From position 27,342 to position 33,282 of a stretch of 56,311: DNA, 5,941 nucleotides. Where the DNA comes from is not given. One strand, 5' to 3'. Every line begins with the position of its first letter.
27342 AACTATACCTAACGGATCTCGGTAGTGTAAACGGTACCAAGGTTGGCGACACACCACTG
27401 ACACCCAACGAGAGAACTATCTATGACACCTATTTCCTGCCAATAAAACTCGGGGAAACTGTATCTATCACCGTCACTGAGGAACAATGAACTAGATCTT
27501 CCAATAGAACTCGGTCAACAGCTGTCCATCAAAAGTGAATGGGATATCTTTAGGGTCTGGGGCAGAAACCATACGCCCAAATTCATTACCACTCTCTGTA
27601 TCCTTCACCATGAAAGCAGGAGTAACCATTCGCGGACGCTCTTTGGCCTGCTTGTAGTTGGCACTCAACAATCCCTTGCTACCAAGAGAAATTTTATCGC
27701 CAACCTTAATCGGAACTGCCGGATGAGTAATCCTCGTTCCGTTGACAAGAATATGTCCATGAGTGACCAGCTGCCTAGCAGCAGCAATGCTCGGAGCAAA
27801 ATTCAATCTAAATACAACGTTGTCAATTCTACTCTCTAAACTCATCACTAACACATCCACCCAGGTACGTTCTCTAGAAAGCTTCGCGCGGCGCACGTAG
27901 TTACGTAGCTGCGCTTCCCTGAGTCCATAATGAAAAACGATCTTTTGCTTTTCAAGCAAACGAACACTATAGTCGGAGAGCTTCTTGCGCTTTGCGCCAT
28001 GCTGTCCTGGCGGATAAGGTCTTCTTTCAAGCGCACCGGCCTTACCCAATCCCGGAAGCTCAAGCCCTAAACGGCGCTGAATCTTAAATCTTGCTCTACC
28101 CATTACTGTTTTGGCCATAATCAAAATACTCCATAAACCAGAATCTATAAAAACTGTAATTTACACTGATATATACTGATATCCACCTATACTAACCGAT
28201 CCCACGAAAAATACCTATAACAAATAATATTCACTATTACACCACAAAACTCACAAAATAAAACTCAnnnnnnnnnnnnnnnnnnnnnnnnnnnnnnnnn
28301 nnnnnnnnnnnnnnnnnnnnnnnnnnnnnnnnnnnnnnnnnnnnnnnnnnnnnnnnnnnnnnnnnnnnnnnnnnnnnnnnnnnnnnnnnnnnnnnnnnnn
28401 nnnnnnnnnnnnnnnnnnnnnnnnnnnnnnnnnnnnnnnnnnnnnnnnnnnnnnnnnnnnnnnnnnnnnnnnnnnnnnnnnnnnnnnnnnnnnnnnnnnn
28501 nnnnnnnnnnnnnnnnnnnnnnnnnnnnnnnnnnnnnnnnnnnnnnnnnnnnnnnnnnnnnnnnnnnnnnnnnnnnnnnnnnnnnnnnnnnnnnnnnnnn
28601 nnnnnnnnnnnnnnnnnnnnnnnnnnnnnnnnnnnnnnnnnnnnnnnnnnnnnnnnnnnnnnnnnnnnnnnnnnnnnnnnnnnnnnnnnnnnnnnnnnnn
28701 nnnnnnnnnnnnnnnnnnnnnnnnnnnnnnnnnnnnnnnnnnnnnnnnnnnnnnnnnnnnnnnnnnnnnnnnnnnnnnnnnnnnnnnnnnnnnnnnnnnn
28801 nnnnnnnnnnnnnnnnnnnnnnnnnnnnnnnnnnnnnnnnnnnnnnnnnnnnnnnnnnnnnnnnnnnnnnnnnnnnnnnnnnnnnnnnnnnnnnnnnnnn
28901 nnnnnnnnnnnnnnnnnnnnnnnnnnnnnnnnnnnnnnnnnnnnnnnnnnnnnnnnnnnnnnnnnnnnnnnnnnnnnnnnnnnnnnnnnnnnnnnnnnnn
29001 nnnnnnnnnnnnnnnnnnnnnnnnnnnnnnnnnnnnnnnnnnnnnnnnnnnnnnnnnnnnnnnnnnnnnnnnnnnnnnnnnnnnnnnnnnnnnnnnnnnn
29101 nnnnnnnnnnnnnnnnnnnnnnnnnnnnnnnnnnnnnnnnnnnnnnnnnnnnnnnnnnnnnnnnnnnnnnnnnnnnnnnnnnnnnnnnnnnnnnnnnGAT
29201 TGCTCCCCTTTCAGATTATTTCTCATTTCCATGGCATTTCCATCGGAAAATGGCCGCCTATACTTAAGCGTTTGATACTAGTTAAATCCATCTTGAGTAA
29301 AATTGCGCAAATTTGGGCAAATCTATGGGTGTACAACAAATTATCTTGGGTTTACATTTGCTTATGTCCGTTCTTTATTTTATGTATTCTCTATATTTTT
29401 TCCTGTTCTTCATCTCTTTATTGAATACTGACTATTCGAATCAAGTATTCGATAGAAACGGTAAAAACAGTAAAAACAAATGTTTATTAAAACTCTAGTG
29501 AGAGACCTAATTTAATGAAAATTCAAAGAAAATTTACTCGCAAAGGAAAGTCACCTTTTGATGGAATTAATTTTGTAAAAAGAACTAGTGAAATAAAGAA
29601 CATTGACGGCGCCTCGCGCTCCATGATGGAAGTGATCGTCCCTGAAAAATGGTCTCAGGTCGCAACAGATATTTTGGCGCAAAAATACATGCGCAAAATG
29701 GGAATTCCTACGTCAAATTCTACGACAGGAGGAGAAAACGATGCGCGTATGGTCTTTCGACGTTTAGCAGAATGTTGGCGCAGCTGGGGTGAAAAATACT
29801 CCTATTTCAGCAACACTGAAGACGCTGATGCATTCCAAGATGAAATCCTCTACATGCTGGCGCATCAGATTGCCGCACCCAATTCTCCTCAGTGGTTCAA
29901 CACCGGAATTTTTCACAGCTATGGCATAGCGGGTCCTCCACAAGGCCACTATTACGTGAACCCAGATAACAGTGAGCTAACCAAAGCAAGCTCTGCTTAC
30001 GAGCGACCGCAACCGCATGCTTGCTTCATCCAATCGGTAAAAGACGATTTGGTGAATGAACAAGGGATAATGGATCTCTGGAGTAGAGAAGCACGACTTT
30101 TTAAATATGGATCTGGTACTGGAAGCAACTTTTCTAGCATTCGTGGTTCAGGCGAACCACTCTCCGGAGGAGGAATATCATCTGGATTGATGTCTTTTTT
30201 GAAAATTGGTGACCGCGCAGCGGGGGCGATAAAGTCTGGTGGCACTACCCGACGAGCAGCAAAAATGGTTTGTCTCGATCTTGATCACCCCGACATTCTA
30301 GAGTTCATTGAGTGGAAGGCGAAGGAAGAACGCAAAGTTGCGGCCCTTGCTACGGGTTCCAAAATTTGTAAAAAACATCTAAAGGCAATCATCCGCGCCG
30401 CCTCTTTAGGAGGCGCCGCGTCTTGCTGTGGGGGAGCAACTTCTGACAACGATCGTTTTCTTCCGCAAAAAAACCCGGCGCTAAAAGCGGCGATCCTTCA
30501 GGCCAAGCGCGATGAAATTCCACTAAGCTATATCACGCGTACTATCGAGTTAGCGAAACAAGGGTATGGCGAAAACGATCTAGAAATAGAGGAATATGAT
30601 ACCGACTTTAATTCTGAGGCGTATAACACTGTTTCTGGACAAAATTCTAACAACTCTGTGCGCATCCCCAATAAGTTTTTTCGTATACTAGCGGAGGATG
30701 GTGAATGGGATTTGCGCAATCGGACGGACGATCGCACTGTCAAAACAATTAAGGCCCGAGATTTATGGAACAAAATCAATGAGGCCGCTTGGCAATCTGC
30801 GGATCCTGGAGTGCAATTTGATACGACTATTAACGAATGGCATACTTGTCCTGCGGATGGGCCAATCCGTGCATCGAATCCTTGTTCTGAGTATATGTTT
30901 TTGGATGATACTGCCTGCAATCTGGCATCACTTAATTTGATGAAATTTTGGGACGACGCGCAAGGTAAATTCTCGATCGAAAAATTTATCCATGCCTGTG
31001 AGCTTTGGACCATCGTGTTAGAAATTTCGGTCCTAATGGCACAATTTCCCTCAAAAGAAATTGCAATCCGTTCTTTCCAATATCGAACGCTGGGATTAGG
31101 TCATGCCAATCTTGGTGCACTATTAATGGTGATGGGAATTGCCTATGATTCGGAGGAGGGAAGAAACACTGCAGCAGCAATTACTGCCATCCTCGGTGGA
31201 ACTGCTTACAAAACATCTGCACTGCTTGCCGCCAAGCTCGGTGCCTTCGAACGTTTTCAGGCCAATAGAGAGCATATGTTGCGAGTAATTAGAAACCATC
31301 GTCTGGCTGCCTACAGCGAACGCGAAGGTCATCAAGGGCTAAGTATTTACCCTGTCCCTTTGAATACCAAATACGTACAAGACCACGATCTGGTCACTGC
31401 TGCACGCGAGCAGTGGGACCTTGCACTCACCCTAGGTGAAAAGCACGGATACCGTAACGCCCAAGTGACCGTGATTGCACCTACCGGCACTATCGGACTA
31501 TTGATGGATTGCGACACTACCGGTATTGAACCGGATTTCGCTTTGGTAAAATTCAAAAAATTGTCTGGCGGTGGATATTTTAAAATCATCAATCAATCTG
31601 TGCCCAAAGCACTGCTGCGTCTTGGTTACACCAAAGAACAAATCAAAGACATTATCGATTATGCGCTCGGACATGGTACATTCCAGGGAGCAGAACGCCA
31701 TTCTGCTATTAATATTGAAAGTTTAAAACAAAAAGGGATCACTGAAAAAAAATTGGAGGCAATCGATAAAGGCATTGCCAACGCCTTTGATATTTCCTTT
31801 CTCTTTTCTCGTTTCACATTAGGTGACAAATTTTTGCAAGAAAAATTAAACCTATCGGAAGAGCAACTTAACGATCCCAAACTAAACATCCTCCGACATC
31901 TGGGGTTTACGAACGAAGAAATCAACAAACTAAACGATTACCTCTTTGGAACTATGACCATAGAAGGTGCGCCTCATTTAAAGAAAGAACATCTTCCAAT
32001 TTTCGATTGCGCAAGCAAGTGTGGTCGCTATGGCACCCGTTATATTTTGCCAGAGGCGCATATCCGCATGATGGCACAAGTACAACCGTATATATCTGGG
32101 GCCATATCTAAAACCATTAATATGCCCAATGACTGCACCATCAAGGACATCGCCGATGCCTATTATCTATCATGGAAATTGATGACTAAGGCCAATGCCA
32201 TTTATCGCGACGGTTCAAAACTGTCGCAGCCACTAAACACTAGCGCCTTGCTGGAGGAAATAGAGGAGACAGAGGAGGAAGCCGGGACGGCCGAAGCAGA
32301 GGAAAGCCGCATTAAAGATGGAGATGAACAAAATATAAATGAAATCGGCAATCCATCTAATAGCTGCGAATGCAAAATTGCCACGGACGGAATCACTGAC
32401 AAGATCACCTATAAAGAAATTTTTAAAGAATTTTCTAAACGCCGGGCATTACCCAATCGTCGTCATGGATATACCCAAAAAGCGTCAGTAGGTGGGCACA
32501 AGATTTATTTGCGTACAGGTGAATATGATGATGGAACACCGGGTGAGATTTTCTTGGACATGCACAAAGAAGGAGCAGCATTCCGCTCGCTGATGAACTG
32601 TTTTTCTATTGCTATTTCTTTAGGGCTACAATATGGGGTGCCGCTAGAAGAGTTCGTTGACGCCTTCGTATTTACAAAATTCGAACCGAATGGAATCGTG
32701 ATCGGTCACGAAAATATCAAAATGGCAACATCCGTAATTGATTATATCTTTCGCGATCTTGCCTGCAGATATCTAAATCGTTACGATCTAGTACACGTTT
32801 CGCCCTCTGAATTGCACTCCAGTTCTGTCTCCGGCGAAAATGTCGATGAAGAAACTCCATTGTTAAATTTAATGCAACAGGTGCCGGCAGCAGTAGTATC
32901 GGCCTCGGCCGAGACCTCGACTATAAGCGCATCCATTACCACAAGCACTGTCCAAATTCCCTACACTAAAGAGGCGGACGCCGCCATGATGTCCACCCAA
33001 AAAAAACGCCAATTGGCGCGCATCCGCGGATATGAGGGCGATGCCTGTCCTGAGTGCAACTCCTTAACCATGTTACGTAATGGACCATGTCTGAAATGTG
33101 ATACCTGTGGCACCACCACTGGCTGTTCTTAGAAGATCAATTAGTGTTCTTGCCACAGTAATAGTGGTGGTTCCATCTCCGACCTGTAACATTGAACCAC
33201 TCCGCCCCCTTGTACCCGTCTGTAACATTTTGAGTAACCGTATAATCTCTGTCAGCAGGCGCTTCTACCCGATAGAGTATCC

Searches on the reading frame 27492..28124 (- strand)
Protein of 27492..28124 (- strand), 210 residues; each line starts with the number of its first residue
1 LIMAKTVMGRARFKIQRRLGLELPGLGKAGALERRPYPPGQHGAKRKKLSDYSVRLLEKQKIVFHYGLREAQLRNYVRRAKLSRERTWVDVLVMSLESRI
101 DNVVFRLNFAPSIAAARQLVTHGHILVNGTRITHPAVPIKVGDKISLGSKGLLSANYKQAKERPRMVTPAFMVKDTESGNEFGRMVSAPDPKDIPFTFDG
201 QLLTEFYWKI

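Call 16: search_protein_families(library=pfam, proteins=[window:27492-28124:-], max_evalue=0.00001)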
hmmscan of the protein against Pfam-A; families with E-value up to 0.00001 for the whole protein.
window:27492-28124:- (210 aa): 2 families
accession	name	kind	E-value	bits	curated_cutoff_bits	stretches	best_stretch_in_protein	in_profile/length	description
PF00163.24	Ribosomal_S4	-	1.3e-16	61.4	23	1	11-85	5-83/95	Ribosomal protein S4/S9 N-terminal domain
PF01479.30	S4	-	1.9e-16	59.9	22.8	1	99-145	2-48/48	S4 domain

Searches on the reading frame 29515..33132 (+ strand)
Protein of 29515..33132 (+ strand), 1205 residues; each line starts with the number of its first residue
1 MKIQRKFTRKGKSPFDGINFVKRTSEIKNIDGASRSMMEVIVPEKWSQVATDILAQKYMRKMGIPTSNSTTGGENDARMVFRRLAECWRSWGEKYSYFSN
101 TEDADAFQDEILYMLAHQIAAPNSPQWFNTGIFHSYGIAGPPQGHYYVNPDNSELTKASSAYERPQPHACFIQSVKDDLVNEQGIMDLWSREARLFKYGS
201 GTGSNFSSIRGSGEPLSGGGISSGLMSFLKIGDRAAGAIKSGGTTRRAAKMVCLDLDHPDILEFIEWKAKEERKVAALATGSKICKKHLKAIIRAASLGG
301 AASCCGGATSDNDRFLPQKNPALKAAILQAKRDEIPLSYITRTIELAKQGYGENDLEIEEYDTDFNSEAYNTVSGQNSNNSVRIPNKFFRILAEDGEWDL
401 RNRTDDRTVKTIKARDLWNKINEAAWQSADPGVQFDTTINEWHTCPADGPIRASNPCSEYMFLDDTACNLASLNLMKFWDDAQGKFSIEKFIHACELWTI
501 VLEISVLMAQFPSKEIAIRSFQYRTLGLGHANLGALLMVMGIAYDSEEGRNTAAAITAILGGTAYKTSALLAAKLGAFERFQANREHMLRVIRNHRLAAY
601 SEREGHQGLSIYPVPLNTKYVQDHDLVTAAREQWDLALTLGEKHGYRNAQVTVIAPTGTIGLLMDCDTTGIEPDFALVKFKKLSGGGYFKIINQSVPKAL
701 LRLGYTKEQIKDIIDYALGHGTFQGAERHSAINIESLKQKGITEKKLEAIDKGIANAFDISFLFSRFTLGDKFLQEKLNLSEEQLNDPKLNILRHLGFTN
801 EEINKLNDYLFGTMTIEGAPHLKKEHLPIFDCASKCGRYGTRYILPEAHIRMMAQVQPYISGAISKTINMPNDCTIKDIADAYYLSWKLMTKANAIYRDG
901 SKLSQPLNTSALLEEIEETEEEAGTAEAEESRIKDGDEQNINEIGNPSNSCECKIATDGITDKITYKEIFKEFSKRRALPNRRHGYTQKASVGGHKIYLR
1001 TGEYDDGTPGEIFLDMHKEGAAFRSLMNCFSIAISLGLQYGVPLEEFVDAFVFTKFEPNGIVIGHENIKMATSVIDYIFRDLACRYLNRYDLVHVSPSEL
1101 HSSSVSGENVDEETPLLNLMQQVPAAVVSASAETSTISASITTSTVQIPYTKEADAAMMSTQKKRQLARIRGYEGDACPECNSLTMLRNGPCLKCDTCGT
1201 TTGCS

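Call 16: search_protein_families(library=pfam, proteins=[window:29515-33132:+], max_evalue=0.00001)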
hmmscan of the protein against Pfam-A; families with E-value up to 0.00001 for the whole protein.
window:29515-33132:+ (1205 aa): 3 families
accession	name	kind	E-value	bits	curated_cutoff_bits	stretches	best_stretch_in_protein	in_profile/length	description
PF02867.20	Ribonuc_red_lgC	-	2.6e-128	429.4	23.9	2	169-727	2-454/523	Ribonucleotide reductase, barrel domain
PF08471.15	Ribonuc_red_2_N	-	9.7e-30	103.3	27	1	36-118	7-103/103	Class II vitamin B12-dependent ribonucleotide reductase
PF12637.14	TSCPD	-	2e-10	41.3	22.8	1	986-1082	3-84/88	TSCPD domain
